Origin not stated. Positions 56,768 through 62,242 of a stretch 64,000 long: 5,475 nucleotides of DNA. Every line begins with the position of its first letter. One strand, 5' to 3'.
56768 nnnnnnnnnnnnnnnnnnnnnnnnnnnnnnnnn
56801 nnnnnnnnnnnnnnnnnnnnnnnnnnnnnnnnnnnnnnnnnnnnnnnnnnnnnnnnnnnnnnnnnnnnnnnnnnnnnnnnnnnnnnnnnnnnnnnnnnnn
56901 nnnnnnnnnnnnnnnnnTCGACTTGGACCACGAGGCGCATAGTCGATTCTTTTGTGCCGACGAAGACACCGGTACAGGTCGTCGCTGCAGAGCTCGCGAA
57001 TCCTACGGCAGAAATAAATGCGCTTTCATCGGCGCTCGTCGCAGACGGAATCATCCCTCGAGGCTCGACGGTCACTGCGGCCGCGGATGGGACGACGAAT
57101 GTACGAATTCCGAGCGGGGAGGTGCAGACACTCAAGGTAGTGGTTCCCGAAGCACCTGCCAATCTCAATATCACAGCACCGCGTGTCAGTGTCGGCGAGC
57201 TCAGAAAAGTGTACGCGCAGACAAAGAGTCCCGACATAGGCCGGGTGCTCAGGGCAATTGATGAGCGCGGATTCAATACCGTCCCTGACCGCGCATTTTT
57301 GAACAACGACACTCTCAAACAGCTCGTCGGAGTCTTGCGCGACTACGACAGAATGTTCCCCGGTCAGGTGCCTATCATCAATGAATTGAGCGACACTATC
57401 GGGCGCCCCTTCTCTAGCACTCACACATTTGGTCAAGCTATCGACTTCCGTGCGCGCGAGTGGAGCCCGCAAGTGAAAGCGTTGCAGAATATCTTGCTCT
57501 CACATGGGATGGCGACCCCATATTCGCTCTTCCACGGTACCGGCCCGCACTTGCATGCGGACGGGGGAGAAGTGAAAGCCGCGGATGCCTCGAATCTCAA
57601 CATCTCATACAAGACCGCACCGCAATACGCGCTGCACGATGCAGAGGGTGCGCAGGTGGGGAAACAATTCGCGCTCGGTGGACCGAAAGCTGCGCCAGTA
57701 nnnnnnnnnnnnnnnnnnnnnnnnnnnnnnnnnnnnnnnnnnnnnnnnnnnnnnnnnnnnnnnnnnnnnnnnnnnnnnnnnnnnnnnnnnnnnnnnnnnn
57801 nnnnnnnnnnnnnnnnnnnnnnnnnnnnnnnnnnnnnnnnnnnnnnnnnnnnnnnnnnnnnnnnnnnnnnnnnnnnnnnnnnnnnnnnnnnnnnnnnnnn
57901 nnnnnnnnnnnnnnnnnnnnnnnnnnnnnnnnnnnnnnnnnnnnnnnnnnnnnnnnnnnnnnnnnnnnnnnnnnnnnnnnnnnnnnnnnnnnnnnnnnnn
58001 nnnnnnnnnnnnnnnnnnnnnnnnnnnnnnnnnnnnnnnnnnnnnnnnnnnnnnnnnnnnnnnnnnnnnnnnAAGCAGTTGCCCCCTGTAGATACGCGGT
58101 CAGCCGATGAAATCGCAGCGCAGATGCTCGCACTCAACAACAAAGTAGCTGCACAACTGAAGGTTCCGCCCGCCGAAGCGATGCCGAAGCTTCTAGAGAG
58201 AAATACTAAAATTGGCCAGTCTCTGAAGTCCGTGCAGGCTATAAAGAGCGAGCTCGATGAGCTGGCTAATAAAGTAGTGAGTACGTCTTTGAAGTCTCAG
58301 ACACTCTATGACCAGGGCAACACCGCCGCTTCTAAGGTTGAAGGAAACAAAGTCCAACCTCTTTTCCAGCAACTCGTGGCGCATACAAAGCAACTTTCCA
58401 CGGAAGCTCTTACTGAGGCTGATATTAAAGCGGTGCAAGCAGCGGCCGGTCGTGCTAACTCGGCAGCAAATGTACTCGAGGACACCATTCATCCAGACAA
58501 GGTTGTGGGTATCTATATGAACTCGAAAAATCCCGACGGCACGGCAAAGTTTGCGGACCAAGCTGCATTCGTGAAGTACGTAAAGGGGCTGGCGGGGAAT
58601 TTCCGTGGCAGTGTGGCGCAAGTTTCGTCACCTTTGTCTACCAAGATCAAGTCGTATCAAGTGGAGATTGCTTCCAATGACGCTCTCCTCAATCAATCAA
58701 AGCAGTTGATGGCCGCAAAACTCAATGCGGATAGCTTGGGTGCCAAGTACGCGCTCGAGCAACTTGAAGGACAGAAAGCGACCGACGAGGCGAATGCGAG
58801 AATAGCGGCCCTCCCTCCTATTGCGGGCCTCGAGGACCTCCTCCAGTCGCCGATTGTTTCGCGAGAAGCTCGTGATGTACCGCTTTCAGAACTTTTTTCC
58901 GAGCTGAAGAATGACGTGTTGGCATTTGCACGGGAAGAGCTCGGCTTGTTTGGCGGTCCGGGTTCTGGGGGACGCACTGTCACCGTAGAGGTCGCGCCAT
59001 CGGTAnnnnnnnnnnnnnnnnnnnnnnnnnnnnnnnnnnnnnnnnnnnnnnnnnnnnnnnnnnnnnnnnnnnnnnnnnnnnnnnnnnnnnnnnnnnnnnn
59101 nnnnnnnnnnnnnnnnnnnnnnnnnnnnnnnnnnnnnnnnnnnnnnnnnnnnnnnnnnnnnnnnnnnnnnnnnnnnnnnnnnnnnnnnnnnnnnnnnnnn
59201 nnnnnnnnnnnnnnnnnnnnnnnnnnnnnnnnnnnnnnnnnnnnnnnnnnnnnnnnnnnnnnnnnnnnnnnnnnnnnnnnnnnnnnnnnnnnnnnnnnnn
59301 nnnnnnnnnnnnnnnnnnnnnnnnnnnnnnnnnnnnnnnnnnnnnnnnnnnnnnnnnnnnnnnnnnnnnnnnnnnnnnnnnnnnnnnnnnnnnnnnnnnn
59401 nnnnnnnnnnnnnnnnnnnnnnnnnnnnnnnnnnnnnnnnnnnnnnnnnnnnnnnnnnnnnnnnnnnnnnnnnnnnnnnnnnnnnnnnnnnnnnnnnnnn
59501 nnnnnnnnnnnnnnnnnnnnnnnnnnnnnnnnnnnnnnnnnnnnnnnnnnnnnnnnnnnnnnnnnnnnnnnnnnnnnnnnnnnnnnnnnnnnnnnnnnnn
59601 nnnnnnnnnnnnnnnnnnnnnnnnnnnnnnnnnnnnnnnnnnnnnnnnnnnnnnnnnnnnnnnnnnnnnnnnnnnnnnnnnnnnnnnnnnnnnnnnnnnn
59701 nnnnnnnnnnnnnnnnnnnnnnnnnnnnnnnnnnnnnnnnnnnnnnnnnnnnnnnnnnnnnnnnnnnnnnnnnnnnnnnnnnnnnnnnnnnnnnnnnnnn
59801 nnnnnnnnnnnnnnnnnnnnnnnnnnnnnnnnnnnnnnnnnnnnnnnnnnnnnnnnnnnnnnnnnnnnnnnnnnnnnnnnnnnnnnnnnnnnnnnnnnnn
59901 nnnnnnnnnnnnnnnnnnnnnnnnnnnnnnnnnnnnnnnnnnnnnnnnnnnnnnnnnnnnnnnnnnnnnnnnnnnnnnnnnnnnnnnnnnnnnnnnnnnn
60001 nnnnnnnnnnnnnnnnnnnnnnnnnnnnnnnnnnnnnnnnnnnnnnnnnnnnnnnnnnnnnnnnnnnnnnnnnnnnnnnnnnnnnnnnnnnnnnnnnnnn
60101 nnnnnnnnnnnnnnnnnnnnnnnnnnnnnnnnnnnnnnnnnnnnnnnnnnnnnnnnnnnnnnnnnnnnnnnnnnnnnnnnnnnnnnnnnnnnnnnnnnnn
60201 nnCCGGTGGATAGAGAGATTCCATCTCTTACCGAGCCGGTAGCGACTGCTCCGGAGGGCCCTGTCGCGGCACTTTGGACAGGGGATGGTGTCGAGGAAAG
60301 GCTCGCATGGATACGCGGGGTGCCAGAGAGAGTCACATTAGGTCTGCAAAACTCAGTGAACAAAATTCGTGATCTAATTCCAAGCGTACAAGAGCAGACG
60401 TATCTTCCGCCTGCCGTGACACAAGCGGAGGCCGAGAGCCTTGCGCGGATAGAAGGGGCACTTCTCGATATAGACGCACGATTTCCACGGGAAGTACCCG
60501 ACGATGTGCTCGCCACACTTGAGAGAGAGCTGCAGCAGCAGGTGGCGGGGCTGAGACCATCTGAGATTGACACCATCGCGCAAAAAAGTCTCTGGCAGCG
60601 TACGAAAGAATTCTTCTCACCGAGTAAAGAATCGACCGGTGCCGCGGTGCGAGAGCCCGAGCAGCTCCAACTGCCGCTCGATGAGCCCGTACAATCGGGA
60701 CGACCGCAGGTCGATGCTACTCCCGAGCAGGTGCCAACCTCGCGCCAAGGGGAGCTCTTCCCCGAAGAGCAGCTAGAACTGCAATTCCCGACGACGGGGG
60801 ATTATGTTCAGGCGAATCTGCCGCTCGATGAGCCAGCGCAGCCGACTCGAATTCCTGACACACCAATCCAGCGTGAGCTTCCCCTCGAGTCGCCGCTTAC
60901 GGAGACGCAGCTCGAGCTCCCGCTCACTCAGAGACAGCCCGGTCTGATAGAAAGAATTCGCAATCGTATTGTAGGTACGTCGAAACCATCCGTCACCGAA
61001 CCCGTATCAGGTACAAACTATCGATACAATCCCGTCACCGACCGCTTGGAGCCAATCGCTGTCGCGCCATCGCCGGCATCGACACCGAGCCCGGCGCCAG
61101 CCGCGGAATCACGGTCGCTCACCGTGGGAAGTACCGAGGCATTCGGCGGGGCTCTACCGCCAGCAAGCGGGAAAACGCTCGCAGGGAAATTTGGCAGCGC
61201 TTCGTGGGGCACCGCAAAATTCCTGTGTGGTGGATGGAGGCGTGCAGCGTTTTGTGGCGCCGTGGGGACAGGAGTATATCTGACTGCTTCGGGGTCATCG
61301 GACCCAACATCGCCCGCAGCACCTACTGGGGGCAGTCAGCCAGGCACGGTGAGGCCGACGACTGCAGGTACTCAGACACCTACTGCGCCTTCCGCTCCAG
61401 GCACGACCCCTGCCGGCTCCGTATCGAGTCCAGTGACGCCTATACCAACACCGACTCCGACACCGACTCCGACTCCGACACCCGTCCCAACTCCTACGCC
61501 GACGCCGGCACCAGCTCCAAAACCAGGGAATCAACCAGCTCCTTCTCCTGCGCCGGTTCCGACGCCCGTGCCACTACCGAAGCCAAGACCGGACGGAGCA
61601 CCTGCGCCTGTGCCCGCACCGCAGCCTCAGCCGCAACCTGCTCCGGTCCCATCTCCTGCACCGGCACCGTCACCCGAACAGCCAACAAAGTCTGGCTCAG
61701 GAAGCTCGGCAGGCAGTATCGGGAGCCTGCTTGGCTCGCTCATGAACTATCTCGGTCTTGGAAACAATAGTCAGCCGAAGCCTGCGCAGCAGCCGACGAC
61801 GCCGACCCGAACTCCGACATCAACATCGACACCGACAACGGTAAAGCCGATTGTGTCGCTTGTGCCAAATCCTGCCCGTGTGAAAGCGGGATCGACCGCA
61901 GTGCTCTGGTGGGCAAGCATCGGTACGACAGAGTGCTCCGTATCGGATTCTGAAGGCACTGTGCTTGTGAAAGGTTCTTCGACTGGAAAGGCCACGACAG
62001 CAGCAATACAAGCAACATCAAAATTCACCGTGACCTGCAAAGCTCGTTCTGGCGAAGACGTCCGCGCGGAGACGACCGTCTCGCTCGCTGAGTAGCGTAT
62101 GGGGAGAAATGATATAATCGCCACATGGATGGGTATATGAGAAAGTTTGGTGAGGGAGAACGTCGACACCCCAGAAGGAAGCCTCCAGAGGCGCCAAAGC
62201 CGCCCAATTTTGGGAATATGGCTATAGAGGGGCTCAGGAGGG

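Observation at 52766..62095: Giant (about 3110 aa) secreted protein combining three cell-wall-targeting enzymatic modules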

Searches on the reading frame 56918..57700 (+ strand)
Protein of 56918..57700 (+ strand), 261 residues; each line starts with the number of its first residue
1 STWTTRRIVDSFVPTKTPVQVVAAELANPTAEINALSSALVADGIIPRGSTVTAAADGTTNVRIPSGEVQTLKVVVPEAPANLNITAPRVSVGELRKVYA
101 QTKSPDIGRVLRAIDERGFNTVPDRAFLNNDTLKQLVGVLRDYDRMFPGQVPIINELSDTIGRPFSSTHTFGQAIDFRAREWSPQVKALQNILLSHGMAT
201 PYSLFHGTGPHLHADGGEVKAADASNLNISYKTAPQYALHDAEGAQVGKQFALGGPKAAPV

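Call 11: search_protein_families(library=pfam, proteins=[window:56918-57700:+], max_evalue=10)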
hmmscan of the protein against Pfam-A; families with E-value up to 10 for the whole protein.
window:56918-57700:+ (261 aa): 0 families

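Call 18: search_solved_structures(query=window:56918-57700:+, max_evalue=10, show_alignments=3)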
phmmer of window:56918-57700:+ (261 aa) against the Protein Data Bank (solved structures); distinct sequences matched with E-value up to 10: 1.
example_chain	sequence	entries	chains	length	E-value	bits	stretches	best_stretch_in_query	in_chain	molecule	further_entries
3v68_A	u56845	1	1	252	0.49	12.8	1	62-138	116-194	Putative uncharacterized protein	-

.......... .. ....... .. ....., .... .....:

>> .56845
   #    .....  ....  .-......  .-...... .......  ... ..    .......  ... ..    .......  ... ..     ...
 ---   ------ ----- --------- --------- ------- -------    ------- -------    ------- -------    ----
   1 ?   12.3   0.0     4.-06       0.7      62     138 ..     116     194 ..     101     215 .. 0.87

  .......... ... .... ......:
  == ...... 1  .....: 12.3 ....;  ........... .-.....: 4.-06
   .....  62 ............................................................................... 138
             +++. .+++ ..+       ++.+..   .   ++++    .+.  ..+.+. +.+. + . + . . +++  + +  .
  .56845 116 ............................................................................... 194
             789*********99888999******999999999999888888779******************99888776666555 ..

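Call 46: search_protein_families(library=phrogs, proteins=[window:56918-57700:+], max_evalue=10)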
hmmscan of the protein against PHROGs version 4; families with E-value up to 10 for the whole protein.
window:56918-57700:+ (261 aa): 1 family
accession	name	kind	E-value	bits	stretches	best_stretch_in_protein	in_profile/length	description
phrog_894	-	lysis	0.045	13.7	1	162-201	105-142/389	endolysin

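Call 47: search_solved_structures(query=A1, max_evalue=10, show_alignments=3)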
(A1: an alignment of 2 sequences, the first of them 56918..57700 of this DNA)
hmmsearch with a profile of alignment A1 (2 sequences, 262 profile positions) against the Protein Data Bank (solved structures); distinct sequences matched with E-value up to 10: 4.
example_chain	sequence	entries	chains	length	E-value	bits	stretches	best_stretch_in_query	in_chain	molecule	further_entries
5nsq_A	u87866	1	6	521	0.46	12.5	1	27-81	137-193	Aminopeptidase, putative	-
6x89_G2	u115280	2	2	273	0.49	12.4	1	29-71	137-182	gamma carbonic anhydrase 1, mitochondrial-like | NDUCA2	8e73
5nsk_A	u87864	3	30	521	0.52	12.4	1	27-81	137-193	Aminopeptidase, putative | leucyl aminopeptidase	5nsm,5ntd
4efd_A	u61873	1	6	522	0.52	12.4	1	27-81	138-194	Aminopeptidase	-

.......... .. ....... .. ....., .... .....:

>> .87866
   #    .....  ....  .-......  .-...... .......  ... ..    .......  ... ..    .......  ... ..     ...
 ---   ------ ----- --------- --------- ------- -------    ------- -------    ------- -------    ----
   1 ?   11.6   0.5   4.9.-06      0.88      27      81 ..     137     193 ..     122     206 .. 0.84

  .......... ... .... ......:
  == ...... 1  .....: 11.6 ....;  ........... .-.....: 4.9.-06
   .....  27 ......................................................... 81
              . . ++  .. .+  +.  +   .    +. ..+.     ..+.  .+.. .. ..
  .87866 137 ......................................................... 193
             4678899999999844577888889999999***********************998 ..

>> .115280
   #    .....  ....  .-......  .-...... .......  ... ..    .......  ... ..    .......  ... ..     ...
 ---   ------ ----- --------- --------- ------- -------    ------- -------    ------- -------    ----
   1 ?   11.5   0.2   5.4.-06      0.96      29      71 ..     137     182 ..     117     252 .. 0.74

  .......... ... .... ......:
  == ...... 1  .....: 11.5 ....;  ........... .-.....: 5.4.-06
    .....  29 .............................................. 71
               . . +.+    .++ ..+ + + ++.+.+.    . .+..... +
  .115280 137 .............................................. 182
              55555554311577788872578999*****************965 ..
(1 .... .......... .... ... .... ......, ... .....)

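Call 91: find_related_loci(query=A1, collection=metagenome_contigs, flank=10000)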
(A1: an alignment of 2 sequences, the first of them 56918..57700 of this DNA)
Query A1 (261 aa) in metagenome_contigs; peptide patterns used: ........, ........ (x = any residue, [..] = any of these).
531 stretches matched a pattern, but none encodes a relative of the query by tblastn (E <= 1e-3).

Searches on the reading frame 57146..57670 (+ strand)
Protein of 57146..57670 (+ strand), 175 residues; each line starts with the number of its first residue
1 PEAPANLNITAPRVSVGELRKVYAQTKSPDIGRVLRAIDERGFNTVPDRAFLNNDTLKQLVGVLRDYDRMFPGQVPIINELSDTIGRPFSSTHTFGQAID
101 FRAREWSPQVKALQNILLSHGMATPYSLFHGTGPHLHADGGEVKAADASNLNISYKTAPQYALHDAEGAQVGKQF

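Call 40: find_homologous_proteins(query=window:57173-57640:+, max_evalue=10)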
Query window:57173-57640:+: 34 candidates shared short words with the query, none scored E <= 10.

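Call 45: predict_structure(protein=window:57146-57670:+)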
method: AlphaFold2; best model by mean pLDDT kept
length: 175 residues; sequences in the alignment: 1
mean_pLDDT: 43.4   pTM: 0.33
mean pLDDT of the five models: 43.4, 41.4, 35.8, 35.4, 35.3
residues with pLDDT >= 90: 0; 70-90: 0; 50-70: 46; < 50: 129
segments of 3 or more residues with pLDDT < 50: 1-26, 41-54, 79-105, 119-175
pLDDT, mean of each block of 10 residues (from residue 1): 28 43 49 55 44 51 56 50 41 43 48 52 36 30 33 36 43 45
secondary structure, 60 per line:
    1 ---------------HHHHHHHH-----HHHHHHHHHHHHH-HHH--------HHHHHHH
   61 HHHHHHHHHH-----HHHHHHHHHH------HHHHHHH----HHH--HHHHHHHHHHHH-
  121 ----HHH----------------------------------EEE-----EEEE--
elements in order: H16-23 H29-41 H54-70 H76-85 H92-98 H108-119 E162-164 E170-173

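Call 49: search_dna_similar(query=window:57173-57640:+, collection=phages, mode=protein, max_evalue=10, max_rows=20)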
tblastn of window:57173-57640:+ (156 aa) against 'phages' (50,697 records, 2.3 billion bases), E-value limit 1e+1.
Records with a match: 7; places in all: 7; records where one place covers at least 80% of the query: 0.
Best place of each record, by identity: <60% 7.
By first word of the organism name: Stenotrophomonas 3; Cronobacter 2; Microcystis 1; Xanthomonas 1.
By host as written in the record: Stenotrophomonas maltophilia 2; Cronobacter sakazakii 2; Stenotrophomonas maltophilia c9 1; Microcystis wesenbergii 1; Xanthomonas euvesicatoria 1940 1.
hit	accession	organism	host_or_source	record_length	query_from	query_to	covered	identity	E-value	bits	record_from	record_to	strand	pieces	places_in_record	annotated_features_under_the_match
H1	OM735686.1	Stenotrophomonas phage vB_SmeS_BUCT700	Stenotrophomonas maltophilia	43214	71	128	37%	36.1%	6e-1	36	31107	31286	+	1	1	hypothetical protein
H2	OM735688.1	Stenotrophomonas phage vB_SmeS_BUCT703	Stenotrophomonas maltophilia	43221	71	128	37%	36.1%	6e-1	36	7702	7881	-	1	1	hypothetical protein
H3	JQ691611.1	Cronobacter phage CR9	Cronobacter sakazakii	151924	25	82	37%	34.5%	2e+0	34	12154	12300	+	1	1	putative RNA polymerase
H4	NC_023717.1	Cronobacter phage CR9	Cronobacter sakazakii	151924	25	82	37%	34.5%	2e+0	34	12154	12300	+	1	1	tail completion or Neck1 protein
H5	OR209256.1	Stenotrophomonas phage c9-N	Stenotrophomonas maltophilia c9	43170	71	128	37%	34.4%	2e+0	35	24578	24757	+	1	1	hypothetical protein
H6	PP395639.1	Microcystis phage Mwe-JY07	Microcystis wesenbergii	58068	81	130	32%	36.0%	6e+0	33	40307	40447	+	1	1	putative DNA methylase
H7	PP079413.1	Xanthomonas phage SB1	Xanthomonas euvesicatoria 1940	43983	76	128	34%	33.9%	7e+0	32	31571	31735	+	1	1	peptidoglycan transglycosylase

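Call 90: search_protein_families(library=ncbifam, proteins=[window:57146-57670:+], max_evalue=10)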
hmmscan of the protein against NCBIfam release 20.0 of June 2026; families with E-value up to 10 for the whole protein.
window:57146-57670:+ (175 aa): 0 families

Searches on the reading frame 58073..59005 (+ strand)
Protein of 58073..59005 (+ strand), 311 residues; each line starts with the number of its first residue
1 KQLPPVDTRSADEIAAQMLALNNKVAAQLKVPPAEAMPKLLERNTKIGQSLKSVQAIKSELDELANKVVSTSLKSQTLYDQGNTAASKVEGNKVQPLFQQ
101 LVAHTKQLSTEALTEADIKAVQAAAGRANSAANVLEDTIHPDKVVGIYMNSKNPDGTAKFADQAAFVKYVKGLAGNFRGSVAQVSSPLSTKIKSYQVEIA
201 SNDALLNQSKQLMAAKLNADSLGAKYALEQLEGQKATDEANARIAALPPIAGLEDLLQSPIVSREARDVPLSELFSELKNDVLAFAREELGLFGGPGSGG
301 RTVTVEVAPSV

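Call 11: search_protein_families(library=pfam, proteins=[window:58073-59005:+], max_evalue=10)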
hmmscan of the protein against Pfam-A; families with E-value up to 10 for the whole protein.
window:58073-59005:+ (311 aa): 3 families
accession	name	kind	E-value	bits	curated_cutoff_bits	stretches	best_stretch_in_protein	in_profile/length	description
PF08635.15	ox_reductase_C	-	0.054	13.6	22.5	1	51-188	3-131/142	Putative oxidoreductase C terminal domain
PF03234.19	CDC37_N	-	0.6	11.5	26.1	0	190-235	46-95/129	Cdc37 N terminal kinase binding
PF02169.21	LPP20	-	1.3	10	25.9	1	48-113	19-85/97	LPP20 lipoprotein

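Call 46: search_protein_families(library=phrogs, proteins=[window:58073-59005:+], max_evalue=10)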
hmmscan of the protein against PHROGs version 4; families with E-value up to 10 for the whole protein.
window:58073-59005:+ (311 aa): 3 families
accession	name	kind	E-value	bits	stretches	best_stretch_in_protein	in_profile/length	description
phrog_15208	-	unknown function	0.0035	15.9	1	75-142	1132-1202/1275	-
phrog_38257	-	unknown function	0.19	12.9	1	100-124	10-30/41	-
phrog_1074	-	unknown function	0.52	11.3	1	35-68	26-59/64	-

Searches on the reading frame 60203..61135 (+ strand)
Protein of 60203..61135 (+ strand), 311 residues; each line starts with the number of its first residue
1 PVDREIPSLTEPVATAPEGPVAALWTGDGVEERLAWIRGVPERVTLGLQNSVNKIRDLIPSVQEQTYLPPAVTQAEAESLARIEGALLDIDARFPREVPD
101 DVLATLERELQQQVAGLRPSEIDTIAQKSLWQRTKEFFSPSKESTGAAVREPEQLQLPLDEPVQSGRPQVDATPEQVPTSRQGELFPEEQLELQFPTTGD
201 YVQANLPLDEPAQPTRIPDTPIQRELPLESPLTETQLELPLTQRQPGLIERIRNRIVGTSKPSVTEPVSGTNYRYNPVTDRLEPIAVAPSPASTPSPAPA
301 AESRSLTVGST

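Call 11: search_protein_families(library=pfam, proteins=[window:60203-61135:+], max_evalue=10)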
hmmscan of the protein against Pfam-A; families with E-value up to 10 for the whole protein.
window:60203-61135:+ (311 aa): 0 families

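Call 46: search_protein_families(library=phrogs, proteins=[window:60203-61135:+], max_evalue=10)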
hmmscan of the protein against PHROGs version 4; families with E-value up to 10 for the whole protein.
window:60203-61135:+ (311 aa): 0 families

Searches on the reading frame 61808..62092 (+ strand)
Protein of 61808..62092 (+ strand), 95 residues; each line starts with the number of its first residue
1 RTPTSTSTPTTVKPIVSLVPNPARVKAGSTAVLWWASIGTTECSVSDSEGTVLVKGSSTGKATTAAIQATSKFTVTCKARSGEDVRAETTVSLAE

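Call 11: search_protein_families(library=pfam, proteins=[window:61808-62092:+], max_evalue=10)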
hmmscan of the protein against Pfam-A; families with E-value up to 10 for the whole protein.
window:61808-62092:+ (95 aa): 1 family
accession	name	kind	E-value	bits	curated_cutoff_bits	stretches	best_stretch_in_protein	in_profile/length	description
PF02368.24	Big_2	-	0.2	12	22.8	1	35-78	38-78/79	Bacterial Ig-like domain (group 2)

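Call 46: search_protein_families(library=phrogs, proteins=[window:61808-62092:+], max_evalue=10)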
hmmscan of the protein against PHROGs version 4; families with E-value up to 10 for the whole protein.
window:61808-62092:+ (95 aa): 2 families
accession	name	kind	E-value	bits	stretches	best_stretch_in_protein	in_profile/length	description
phrog_26321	-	unknown function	0.056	14.4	1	46-87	103-144/154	-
phrog_27336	-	unknown function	6.4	8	0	42-81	57-96/107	-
